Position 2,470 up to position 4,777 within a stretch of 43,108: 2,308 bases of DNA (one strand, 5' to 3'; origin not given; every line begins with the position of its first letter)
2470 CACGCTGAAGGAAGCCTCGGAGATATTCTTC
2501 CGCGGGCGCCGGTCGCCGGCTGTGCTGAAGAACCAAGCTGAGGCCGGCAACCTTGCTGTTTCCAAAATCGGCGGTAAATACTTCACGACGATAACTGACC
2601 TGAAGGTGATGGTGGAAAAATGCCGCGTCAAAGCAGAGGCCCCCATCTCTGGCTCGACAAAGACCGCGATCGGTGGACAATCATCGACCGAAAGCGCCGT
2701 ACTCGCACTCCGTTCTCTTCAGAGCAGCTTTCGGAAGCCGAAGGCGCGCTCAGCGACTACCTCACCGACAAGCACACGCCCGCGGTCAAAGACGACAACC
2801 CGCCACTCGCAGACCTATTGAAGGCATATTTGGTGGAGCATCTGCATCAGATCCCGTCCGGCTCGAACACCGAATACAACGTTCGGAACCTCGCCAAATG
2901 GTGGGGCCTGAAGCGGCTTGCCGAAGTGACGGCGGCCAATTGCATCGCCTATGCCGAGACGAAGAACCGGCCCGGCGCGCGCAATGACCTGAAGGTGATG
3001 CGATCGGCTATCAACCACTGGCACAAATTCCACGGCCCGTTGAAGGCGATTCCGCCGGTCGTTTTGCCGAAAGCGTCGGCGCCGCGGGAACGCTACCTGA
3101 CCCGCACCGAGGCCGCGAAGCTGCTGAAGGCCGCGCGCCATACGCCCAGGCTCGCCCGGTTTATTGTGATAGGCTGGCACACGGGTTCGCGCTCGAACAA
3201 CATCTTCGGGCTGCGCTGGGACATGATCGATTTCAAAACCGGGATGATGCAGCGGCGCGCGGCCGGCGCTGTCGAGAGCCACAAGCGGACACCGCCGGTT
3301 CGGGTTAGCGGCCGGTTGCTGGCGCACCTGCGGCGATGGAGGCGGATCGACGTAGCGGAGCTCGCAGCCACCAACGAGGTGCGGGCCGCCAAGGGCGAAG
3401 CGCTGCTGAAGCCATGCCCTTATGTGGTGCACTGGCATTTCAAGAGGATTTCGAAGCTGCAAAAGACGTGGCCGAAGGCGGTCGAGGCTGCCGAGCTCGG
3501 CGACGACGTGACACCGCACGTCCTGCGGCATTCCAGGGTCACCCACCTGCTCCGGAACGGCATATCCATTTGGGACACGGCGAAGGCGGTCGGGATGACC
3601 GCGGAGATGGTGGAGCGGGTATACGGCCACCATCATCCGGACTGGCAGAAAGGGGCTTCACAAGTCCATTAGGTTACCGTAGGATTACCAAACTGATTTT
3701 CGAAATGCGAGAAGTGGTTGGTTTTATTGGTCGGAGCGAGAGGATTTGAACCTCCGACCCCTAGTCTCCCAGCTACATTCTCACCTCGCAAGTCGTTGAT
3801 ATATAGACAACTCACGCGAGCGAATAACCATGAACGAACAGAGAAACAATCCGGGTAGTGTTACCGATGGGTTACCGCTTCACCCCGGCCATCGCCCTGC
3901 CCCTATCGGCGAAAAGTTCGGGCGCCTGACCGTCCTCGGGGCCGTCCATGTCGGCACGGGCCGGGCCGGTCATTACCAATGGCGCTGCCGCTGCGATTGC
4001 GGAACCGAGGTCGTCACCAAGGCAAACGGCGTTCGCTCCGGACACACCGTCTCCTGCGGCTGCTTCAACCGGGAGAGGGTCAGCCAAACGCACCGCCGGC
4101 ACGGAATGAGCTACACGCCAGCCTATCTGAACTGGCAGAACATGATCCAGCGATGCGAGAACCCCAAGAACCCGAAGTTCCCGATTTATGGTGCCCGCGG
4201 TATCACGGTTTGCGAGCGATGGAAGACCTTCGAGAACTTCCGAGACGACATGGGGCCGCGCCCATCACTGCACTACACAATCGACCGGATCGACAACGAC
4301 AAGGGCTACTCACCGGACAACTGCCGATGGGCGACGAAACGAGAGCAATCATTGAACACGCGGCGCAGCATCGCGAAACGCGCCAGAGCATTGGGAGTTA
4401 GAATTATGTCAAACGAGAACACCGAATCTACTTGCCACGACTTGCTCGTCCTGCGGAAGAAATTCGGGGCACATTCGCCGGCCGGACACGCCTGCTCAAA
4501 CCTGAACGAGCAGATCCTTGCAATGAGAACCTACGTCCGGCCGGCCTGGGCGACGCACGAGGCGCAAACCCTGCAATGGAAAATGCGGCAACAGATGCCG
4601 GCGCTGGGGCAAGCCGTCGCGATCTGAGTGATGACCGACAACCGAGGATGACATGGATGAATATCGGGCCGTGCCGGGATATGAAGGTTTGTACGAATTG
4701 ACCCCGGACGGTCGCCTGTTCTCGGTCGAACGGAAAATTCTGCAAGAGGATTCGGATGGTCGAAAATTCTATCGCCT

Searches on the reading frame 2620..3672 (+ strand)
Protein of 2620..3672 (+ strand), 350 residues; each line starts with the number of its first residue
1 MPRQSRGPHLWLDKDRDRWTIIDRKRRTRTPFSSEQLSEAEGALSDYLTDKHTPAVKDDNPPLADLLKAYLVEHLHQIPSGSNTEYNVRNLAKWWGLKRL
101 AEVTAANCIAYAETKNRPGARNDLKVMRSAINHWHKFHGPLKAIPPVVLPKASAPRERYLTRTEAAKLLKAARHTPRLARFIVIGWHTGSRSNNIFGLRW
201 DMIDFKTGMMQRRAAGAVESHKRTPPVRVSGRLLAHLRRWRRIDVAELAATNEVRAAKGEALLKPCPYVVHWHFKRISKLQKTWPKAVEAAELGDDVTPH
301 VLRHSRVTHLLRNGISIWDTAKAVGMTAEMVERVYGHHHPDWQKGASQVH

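Call 43: search_protein_families(library=pfam, proteins=[window:2620-3672:+], max_evalue=0.001)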
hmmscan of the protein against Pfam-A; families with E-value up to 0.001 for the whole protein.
window:2620-3672:+ (350 aa): 1 family
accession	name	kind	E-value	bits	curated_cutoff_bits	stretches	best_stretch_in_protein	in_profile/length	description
PF00589.27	Phage_integrase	-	1.3e-11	45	27.1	1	159-338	2-168/172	Phage integrase family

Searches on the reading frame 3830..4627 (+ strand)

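Call 43: search_protein_families(library=pfam, proteins=[window:3830-4627:+], max_evalue=0.001)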
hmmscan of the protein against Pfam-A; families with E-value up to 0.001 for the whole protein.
window:3830-4627:+ (265 aa): 0 families

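Call 77: search_protein_families(library=phrogs, proteins=[window:3830-4627:+], max_evalue=0.001)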
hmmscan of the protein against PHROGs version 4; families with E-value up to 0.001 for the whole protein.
window:3830-4627:+ (265 aa): 10 families
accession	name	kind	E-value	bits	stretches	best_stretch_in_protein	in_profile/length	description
phrog_374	-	DNA, RNA and nucleotide metabolism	2.3e-63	215.9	1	26-185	198-360/617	HNH endonuclease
phrog_3377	-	DNA, RNA and nucleotide metabolism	2.3e-41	142.8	1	88-181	4-98/196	HNH endonuclease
phrog_2081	-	DNA, RNA and nucleotide metabolism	8.3e-38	131.6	1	55-184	55-202/433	HNH endonuclease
phrog_8790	-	DNA, RNA and nucleotide metabolism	4.2e-37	129.4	1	87-192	14-113/241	restriction endonuclease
phrog_953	-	DNA, RNA and nucleotide metabolism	9.7e-28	98.6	1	80-196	206-325/420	HNH endonuclease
phrog_1035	-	DNA, RNA and nucleotide metabolism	1.4e-07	32.7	1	39-172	52-206/271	endonuclease VII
phrog_18493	-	unknown function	9.1e-06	26.8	1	26-104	61-134/136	-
phrog_3322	-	DNA, RNA and nucleotide metabolism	6.2e-05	23.9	1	146-171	103-128/162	endonuclease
phrog_3118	-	DNA, RNA and nucleotide metabolism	8e-05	23.2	1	146-174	66-94/287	HNH endonuclease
phrog_4578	-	DNA, RNA and nucleotide metabolism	0.00019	22.4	1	141-190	23-72/130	HNH endonuclease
